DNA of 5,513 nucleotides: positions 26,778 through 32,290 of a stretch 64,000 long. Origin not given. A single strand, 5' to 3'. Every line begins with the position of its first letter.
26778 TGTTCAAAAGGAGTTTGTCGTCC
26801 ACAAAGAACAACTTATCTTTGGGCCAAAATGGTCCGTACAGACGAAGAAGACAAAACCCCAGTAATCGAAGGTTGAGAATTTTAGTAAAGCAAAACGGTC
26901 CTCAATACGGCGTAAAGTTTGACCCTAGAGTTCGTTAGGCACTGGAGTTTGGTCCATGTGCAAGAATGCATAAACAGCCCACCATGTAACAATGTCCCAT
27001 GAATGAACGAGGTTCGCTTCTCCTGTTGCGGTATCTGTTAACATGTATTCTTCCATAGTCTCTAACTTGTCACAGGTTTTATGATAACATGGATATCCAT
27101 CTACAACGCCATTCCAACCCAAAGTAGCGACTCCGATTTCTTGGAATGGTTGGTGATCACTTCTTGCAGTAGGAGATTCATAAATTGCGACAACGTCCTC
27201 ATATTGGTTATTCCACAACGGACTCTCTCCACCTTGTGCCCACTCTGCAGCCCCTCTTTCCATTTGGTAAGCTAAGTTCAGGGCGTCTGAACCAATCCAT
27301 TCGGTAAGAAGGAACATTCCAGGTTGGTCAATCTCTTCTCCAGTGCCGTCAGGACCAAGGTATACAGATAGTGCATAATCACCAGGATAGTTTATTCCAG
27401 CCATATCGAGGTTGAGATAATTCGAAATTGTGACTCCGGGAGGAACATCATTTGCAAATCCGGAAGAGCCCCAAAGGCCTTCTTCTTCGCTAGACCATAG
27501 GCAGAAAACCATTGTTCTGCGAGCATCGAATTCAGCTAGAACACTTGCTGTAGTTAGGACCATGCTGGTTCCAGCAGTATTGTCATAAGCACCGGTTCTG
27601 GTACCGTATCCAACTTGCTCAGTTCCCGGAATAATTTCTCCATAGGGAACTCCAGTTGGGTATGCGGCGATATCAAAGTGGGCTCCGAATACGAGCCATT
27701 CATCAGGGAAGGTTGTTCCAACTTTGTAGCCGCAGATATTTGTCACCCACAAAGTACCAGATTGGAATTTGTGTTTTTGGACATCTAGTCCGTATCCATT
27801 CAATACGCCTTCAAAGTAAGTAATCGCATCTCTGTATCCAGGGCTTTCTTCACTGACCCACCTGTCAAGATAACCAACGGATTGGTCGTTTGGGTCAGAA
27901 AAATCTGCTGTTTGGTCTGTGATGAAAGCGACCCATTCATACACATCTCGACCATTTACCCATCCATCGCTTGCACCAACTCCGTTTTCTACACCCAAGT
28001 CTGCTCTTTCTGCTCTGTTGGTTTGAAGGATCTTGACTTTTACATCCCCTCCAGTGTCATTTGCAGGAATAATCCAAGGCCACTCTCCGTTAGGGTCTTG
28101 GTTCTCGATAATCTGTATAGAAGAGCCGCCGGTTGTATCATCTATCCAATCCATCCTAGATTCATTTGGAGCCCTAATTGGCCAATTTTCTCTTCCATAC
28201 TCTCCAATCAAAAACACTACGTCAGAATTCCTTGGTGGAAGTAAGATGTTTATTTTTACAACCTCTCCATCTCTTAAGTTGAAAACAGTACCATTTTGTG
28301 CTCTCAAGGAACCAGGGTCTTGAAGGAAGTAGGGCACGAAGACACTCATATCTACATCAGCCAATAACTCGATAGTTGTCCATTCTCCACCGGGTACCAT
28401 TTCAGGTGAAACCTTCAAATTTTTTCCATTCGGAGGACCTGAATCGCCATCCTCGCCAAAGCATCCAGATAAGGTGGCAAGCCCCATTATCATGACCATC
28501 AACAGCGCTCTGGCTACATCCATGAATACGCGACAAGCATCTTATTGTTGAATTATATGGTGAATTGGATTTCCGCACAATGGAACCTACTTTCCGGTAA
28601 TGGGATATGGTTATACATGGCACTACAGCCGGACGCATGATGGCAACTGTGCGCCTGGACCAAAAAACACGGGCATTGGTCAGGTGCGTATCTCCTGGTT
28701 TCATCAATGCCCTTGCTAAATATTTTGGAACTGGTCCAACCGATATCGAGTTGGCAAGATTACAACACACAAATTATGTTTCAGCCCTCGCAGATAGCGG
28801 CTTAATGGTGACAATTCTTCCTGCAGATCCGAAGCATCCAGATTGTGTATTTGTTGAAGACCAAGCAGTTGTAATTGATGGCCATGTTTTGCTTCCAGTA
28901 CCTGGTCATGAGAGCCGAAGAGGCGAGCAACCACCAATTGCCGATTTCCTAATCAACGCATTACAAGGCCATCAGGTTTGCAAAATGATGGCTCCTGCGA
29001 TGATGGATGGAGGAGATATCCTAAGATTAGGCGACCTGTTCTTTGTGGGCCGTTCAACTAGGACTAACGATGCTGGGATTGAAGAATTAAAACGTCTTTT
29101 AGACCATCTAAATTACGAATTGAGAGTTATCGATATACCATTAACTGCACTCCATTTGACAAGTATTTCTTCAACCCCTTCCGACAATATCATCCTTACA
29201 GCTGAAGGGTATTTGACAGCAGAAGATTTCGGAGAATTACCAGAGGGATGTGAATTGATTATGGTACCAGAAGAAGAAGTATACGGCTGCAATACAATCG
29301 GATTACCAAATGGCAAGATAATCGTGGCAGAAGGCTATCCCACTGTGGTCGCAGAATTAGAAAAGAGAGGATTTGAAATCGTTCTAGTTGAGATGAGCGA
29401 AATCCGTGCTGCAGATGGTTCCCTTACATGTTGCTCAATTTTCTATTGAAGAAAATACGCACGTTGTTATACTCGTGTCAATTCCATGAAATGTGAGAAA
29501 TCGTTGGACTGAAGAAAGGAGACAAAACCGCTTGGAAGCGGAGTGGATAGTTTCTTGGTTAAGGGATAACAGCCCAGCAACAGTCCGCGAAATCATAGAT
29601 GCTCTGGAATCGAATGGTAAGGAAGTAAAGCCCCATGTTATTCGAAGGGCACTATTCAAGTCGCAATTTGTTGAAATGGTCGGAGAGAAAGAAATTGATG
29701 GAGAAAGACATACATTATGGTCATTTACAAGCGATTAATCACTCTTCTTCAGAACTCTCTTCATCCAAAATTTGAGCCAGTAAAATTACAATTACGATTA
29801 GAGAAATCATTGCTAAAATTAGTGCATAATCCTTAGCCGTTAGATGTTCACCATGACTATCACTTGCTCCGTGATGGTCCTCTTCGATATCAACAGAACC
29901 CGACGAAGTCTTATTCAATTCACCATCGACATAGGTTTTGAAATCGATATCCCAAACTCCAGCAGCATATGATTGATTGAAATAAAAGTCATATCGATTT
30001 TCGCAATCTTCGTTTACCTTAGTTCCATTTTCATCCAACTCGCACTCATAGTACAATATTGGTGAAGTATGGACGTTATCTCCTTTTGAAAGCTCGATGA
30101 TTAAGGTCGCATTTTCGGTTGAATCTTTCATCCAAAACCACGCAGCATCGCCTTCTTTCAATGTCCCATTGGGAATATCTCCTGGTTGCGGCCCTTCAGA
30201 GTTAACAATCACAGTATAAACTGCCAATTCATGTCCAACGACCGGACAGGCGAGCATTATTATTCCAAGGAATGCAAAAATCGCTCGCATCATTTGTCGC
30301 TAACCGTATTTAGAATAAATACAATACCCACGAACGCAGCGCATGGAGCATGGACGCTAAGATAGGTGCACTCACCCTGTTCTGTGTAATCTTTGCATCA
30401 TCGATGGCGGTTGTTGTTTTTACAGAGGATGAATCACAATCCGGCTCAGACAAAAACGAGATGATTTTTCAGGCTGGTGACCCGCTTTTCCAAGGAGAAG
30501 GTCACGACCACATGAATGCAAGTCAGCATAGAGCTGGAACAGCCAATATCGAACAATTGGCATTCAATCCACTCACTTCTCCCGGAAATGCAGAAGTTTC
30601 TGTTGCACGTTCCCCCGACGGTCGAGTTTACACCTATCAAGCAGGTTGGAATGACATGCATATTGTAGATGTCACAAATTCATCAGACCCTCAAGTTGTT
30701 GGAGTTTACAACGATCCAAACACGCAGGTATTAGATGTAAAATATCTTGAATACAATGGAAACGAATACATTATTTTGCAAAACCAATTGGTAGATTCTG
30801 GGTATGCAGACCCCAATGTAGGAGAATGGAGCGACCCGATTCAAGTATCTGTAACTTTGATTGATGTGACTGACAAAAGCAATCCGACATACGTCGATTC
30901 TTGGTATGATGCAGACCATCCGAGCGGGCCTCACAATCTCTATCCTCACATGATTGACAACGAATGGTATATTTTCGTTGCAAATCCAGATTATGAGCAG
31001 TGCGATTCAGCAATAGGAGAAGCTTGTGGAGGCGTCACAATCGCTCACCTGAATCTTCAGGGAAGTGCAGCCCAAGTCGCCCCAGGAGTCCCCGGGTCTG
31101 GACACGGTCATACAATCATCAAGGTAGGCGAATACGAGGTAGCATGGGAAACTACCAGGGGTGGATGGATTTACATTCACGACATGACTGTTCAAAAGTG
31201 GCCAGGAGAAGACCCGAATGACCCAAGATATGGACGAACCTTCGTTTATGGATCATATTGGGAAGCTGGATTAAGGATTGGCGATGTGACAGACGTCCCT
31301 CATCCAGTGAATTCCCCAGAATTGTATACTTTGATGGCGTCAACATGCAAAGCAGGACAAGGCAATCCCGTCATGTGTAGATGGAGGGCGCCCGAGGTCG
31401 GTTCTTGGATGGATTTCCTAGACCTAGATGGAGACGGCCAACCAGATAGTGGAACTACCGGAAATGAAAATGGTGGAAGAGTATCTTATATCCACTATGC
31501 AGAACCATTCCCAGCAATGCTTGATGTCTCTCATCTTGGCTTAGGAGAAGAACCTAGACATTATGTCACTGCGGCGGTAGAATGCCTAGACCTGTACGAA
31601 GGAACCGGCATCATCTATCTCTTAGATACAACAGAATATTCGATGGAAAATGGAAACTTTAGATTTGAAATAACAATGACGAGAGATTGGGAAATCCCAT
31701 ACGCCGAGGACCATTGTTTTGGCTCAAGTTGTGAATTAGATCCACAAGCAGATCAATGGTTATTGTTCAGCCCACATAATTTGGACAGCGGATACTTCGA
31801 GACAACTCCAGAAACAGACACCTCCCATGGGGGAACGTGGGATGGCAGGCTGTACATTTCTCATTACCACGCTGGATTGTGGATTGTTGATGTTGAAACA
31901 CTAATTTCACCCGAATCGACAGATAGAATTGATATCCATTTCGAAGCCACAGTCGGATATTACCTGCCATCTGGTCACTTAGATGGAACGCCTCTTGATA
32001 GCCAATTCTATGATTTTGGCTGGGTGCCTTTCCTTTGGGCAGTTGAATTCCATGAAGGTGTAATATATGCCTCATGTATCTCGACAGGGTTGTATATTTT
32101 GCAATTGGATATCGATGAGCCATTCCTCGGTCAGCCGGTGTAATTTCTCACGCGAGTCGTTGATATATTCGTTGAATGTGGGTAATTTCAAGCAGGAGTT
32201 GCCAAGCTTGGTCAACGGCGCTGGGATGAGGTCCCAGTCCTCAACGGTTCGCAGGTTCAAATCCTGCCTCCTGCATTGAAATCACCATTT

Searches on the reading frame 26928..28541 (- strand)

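Call 81: search_protein_families(library=pfam, proteins=[window:26928-28541:-], max_evalue=0.0001)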
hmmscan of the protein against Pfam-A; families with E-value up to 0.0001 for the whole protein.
window:26928-28541:- (538 aa): 1 family
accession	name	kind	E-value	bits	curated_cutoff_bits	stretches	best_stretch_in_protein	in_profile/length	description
PF04389.22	Peptidase_M28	-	9.7e-24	84.6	21.3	1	276-502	9-183/193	Peptidase family M28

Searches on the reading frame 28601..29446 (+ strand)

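Call 81: search_protein_families(library=pfam, proteins=[window:28601-29446:+], max_evalue=0.0001)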
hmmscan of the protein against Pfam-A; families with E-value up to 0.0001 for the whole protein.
window:28601-29446:+ (282 aa): 2 families
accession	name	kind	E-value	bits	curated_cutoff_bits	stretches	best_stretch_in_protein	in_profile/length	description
PF02274.22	ADI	-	6.2e-11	42.4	22.8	1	80-182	122-234/377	Arginine deiminase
PF19420.4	DDAH_eukar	-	2e-09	37.5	23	1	49-278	25-286/291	N,N dimethylarginine dimethylhydrolase, eukaryotic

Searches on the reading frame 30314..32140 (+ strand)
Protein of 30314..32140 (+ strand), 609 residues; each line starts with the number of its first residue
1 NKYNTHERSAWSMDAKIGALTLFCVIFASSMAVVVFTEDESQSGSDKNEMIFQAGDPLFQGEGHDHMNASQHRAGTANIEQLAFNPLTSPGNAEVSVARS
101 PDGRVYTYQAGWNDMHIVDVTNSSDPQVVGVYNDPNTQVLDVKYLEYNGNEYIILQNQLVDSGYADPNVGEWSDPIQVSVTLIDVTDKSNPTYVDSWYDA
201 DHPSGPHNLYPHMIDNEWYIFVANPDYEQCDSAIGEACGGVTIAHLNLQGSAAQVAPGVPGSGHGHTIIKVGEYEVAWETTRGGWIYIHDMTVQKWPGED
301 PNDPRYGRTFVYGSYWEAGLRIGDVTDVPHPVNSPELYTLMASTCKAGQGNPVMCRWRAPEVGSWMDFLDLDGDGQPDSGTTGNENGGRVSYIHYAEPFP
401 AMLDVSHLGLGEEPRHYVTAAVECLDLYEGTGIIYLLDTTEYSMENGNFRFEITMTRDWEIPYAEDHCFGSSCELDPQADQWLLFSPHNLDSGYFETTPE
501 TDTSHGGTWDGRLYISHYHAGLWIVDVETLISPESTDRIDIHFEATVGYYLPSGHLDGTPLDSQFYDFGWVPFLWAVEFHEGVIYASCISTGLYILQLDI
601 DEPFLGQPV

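Call 81: search_protein_families(library=pfam, proteins=[window:30314-32140:+], max_evalue=0.0001)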
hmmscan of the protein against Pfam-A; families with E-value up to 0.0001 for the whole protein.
window:30314-32140:+ (609 aa): 1 family
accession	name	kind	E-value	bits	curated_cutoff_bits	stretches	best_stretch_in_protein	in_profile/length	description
PF08309.17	LVIVD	-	4.1e-05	23.3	20.2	0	106-134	13-42/42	LVIVD repeat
